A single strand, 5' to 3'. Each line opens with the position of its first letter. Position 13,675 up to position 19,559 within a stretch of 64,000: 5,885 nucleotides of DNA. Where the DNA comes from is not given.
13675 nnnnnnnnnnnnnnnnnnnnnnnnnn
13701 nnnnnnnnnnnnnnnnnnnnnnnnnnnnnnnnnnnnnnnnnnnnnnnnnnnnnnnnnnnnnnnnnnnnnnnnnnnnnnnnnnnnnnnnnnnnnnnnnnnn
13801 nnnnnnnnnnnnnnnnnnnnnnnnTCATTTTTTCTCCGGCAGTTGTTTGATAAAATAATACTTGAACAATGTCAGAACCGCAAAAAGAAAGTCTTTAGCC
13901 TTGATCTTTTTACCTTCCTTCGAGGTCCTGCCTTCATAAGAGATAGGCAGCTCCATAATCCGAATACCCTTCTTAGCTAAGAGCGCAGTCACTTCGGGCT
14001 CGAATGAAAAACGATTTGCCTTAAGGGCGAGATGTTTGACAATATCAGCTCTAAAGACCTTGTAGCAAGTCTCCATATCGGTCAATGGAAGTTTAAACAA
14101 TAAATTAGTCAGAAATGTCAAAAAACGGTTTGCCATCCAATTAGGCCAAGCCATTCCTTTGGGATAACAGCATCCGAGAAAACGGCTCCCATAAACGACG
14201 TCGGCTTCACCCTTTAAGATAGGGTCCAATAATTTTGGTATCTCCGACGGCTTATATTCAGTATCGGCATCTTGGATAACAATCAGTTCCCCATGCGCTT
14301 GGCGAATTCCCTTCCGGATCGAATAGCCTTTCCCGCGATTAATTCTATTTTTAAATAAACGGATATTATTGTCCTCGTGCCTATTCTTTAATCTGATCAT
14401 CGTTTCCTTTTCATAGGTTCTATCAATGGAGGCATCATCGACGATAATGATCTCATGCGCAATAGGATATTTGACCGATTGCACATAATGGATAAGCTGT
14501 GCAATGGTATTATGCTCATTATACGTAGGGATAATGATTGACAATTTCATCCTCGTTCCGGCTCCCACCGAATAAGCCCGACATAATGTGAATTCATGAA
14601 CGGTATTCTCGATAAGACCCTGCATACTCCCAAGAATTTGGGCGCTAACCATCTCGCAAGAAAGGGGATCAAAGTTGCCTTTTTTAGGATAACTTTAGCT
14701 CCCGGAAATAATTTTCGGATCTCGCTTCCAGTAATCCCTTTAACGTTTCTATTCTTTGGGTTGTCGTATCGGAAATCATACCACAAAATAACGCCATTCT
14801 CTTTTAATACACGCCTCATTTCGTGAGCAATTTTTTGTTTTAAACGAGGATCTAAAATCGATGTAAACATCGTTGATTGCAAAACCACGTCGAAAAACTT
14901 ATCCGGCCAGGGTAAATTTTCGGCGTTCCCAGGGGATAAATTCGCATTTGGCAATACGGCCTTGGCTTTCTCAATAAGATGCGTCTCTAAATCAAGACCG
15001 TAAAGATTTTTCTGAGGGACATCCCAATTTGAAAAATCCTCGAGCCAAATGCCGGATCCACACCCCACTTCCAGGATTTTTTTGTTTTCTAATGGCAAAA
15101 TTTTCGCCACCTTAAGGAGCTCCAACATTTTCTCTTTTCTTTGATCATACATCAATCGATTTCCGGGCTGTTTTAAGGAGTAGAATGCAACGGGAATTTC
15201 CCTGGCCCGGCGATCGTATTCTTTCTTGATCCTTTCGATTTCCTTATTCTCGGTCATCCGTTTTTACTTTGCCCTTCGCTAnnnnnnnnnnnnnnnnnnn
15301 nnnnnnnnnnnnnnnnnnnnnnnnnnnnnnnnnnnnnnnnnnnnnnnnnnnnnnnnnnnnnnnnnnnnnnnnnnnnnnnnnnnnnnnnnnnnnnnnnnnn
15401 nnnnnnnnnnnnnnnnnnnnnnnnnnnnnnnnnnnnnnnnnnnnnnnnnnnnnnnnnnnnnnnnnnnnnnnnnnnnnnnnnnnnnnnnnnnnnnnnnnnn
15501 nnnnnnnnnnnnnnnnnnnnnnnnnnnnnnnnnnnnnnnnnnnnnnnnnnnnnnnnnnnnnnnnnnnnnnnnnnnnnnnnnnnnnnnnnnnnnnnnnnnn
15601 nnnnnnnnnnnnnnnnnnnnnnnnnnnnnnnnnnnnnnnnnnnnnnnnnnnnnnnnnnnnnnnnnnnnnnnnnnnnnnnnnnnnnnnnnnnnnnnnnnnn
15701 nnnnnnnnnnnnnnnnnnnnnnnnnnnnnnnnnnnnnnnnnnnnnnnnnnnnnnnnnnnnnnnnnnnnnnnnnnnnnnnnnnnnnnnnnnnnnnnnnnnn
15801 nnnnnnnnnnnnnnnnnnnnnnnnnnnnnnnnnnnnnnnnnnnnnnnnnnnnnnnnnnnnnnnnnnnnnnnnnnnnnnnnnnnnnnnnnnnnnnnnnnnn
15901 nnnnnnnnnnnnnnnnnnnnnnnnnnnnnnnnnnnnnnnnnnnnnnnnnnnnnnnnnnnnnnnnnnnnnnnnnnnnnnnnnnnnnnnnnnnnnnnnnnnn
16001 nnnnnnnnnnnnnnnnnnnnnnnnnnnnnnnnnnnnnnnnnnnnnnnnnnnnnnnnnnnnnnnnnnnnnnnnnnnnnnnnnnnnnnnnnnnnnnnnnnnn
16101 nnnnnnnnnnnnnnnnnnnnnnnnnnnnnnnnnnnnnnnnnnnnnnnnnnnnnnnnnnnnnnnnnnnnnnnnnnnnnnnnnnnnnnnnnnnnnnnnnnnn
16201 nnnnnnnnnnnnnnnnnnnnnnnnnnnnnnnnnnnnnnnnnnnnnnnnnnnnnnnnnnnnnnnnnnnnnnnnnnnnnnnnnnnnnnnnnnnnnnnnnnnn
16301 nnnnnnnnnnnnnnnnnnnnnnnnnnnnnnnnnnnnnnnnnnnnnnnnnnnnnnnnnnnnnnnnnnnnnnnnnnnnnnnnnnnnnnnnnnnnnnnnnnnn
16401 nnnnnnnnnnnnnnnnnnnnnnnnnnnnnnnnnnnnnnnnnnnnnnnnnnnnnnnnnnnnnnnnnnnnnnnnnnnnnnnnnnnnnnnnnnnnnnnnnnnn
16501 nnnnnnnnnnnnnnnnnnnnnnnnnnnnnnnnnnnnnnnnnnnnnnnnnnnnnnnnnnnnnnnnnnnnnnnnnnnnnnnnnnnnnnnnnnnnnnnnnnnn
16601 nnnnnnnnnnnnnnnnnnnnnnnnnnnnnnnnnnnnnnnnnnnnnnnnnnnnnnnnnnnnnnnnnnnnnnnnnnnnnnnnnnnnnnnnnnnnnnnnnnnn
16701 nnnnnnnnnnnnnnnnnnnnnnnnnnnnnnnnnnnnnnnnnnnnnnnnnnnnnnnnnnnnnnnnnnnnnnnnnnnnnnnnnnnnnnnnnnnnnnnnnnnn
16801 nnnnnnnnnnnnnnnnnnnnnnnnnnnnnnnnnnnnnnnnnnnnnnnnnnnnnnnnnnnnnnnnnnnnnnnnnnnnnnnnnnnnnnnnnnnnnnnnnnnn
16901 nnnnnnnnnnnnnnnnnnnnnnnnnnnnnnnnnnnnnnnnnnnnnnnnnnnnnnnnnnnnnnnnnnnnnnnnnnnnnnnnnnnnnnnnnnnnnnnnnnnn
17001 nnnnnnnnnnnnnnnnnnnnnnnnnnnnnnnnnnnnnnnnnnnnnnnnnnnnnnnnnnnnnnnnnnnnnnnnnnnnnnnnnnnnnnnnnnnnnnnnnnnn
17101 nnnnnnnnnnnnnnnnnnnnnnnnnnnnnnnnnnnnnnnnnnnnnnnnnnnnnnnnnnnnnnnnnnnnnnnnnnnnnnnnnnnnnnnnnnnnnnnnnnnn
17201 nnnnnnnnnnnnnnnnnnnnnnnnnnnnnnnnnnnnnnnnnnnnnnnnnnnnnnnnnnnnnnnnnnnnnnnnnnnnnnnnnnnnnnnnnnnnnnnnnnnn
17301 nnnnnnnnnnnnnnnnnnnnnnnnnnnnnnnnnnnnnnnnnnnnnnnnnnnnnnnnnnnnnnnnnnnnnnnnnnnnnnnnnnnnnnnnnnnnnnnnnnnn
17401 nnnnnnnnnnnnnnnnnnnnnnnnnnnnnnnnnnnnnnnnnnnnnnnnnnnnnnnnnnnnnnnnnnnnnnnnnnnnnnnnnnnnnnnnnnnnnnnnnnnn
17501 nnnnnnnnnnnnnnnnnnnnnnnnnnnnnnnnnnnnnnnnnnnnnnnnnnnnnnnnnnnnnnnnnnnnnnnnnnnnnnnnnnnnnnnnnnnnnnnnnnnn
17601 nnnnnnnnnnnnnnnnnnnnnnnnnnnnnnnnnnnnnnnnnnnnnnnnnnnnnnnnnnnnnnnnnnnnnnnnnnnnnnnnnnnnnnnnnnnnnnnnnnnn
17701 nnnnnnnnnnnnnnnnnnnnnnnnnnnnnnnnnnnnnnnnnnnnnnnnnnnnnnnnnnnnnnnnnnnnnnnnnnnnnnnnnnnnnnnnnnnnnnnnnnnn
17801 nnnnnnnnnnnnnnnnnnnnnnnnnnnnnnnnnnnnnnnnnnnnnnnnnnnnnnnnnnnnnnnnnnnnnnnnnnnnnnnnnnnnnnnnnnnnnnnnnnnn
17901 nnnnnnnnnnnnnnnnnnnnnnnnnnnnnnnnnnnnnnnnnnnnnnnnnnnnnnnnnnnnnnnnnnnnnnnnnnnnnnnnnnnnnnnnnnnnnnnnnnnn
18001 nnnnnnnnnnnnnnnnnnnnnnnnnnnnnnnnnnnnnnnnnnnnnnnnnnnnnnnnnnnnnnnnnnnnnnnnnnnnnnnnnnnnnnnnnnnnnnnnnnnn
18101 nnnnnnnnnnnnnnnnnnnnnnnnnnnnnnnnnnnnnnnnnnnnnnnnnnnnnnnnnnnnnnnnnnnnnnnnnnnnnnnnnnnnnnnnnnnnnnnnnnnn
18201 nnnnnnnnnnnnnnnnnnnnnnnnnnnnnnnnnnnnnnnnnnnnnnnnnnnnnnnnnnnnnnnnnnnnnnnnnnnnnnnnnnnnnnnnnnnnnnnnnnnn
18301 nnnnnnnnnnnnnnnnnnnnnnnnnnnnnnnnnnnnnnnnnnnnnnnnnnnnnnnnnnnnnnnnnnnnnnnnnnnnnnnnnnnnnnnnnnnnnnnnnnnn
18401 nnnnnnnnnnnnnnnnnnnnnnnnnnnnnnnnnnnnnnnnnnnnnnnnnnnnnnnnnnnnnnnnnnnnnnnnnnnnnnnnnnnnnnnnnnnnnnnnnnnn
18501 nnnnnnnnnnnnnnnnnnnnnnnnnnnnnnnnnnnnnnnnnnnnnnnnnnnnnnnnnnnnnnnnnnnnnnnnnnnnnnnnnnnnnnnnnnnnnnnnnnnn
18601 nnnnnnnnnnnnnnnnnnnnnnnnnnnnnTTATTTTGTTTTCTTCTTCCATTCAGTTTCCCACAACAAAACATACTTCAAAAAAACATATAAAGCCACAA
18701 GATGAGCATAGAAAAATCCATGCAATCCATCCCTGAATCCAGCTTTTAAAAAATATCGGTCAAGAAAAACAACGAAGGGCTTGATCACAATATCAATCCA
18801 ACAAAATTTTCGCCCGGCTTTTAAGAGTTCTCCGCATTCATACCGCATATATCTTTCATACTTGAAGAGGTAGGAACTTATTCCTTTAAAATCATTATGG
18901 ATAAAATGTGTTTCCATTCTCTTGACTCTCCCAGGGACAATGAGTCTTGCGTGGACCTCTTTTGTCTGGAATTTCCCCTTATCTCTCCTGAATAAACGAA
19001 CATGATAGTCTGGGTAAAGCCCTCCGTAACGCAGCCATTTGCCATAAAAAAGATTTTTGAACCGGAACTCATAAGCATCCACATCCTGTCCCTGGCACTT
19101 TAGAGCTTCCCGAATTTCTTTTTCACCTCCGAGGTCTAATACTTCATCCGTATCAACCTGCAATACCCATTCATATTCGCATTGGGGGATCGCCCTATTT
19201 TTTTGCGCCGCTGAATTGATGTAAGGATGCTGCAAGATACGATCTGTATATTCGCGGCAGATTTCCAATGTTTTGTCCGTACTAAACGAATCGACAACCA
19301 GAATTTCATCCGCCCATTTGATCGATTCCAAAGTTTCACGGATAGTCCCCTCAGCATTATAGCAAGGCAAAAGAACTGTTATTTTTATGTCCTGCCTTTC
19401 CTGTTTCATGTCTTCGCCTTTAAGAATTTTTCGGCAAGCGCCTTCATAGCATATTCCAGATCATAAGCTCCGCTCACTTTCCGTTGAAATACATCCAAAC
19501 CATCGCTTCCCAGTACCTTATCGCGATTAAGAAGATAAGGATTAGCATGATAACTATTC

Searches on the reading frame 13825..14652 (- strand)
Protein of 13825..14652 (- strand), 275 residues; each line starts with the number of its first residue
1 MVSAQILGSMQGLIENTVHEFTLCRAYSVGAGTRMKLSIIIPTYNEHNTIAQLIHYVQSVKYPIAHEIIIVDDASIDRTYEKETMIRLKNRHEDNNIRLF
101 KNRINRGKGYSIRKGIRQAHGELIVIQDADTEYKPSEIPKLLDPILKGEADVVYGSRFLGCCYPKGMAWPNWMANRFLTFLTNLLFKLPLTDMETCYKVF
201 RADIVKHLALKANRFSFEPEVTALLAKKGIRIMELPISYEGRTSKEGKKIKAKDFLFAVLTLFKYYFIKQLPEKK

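Call 29: search_protein_families(library=pfam, proteins=[window:13825-14652:-], max_evalue=0.001)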
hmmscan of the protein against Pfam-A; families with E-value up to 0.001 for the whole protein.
window:13825-14652:- (275 aa): 3 families
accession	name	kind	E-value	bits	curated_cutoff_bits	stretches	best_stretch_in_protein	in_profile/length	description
PF00535.33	Glycos_transf_2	-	7.3e-31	107.8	23.3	1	38-207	1-166/168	Glycosyl transferase family 2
PF13641.12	Glyco_tranf_2_3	-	6.6e-07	30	27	1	37-159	3-125/230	Glycosyltransferase like family 2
PF10111.15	Glyco_tranf_2_2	-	0.00082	19.4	27.3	0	38-141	1-102/276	Glycosyltransferase like family 2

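Call 59: search_protein_families(library=ncbifam, proteins=[window:13825-14652:-], max_evalue=0.00001)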
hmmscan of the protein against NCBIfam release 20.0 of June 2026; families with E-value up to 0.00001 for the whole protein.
window:13825-14652:- (275 aa): 24 families
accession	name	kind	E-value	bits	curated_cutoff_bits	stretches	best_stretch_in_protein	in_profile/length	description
TIGR04182.1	glyco_TIGR04182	equivalog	1e-30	107.1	325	1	37-264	2-216/293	S-layer glycoprotein N-glycosyltransferase AglJ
NF058614.1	PPMAGASynPpgS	equivalog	8e-17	61.4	370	1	39-238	4-195/226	polyprenyl-phospho-N-acetylgalactosaminyl synthase PpgS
NF007986.1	PRK10714.1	equivalog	2.1e-16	59.8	529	1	36-234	7-198/316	undecaprenyl-phosphate 4-deoxy-4-formamido-L-arabinose transferase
NF010496.0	PRK13915.1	equivalog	2.9e-15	56.1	262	1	33-149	29-146/307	glucosyl-3-phosphoglycerate synthase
TIGR03937.1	PgaC_IcaA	equivalog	5.4e-15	55.3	422.3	1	34-131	44-136/407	poly-beta-1,6-N-acetyl-D-glucosamine synthase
NF047588.1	GlcsyltransPgfSStrep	equivalog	6.3e-15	55.2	500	1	35-216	1-177/308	glycosyltransferase PgfS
NF041391.1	DPhHxTase_Halo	equivalog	1.8e-14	53.3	375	1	43-244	3-188/213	dolichyl-phosphate hexose transferase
TIGR04283.1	glyco_like_mftF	equivalog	3.8e-13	49.6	182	1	37-150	1-101/221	TIGR04283 family arsenosugar biosynthesis glycosyltransferase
NF041875.1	EPS_EpsD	equivalog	4.2e-13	49.4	370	1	37-156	1-115/325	exopolysaccharide biosynthesis glycosyltransferase EpsD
NF047683.1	TeichurnBiosyTuaG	equivalog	2.5e-12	47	400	1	34-144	5-110/252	teichuronic acid biosynthesis protein TuaG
NF053739.1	GlytfEpsEBac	equivalog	5.7e-12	45.2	450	1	36-131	2-93/265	glycosyltransferase EpsE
NF007482.0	PRK10073.1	equivalog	1.7e-11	43.7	423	1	34-153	5-118/334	glycosyltransferase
TIGR03111.1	glyc2_xrt_Gpos1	hypoth_equivalog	1.4e-09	37.3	363.95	1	5-141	21-152/439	TIGR03111 family XrtG-associated glycosyltransferase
TIGR03965.1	mycofact_glyco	equivalog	1.4e-09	37.3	280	1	35-146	74-180/467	mycofactocin biosynthesis glycosyltransferase MftF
NF038302.1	EPS_HpsE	equivalog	1.7e-09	37.1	300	1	35-132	1-98/307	hormogonium polysaccharide biosynthesis glycosyltransferase HpsE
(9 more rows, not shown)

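Call 83: search_protein_families(library=pfam, proteins=[window:13825-14652:-], max_evalue=5)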
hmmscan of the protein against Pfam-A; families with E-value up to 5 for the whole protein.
window:13825-14652:- (275 aa): 4 families
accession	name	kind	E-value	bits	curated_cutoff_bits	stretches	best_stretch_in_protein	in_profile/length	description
PF00535.33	Glycos_transf_2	-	7.3e-31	107.8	23.3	1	38-207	1-166/168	Glycosyl transferase family 2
PF13641.12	Glyco_tranf_2_3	-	6.6e-07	30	27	1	37-159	3-125/230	Glycosyltransferase like family 2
PF10111.15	Glyco_tranf_2_2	-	0.00082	19.4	27.3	1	38-141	1-102/276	Glycosyltransferase like family 2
PF13506.12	Glyco_transf_21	-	0.017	15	21.7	1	108-166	18-74/174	Glycosyl transferase family 21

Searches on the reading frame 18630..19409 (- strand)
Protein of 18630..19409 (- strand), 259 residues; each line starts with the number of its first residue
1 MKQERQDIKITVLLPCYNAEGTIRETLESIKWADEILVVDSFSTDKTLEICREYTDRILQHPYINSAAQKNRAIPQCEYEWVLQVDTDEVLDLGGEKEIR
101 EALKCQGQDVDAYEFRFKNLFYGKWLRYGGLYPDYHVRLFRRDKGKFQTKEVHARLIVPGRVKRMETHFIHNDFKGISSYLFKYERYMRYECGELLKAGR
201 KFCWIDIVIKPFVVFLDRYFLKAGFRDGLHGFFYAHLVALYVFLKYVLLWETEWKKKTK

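Call 4: search_protein_families(library=pfam, proteins=[window:18630-19409:-], max_evalue=0.01)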
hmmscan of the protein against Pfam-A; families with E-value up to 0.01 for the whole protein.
window:18630-19409:- (259 aa): 4 families
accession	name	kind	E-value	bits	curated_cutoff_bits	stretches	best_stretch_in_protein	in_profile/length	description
PF00535.33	Glycos_transf_2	-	2.7e-13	50.7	23.3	1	11-103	1-103/168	Glycosyl transferase family 2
PF13704.12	Glyco_tranf_2_4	-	0.00037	21.4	27.5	1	20-101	4-96/98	Glycosyl transferase family 2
PF10111.15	Glyco_tranf_2_2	-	0.00056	19.9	27.3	1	11-90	1-93/276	Glycosyltransferase like family 2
PF13641.12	Glyco_tranf_2_3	-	0.0028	18.2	27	1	10-92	3-100/230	Glycosyltransferase like family 2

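Call 5: search_protein_families(library=ncbifam, proteins=[window:18630-19409:-], max_evalue=0.01)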
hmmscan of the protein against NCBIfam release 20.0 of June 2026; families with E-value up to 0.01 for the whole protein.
window:18630-19409:- (259 aa): 10 families
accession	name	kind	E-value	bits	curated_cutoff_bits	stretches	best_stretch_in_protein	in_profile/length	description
TIGR04283.1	glyco_like_mftF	equivalog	5.5e-11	42.5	182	1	10-120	1-114/221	TIGR04283 family arsenosugar biosynthesis glycosyltransferase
TIGR04195.1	S_glycosyl_SunS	equivalog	1e-07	31.2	350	1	9-89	58-142/421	SunS family peptide S-glycosyltransferase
NF010496.0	PRK13915.1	equivalog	1.3e-06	27.7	262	1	3-62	26-92/307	glucosyl-3-phosphoglycerate synthase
TIGR03937.1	PgaC_IcaA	equivalog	3.7e-06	26.2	422.3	1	5-93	42-140/407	poly-beta-1,6-N-acetyl-D-glucosamine synthase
TIGR04182.1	glyco_TIGR04182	equivalog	7.3e-06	25.6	325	1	10-90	2-84/293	S-layer glycoprotein N-glycosyltransferase AglJ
TIGR03111.1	glyc2_xrt_Gpos1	hypoth_equivalog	1.1e-05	24.5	363.95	1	9-94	50-147/439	TIGR03111 family XrtG-associated glycosyltransferase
NF047683.1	TeichurnBiosyTuaG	equivalog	1.3e-05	25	400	1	6-90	4-98/252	teichuronic acid biosynthesis protein TuaG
NF007482.0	PRK10073.1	equivalog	2.5e-05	23.4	423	1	7-74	5-81/334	glycosyltransferase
NF038302.1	EPS_HpsE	equivalog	0.00013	21.1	300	1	9-65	2-65/307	hormogonium polysaccharide biosynthesis glycosyltransferase HpsE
NF053739.1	GlytfEpsEBac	equivalog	0.00015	20.8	450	1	9-59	2-56/265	glycosyltransferase EpsE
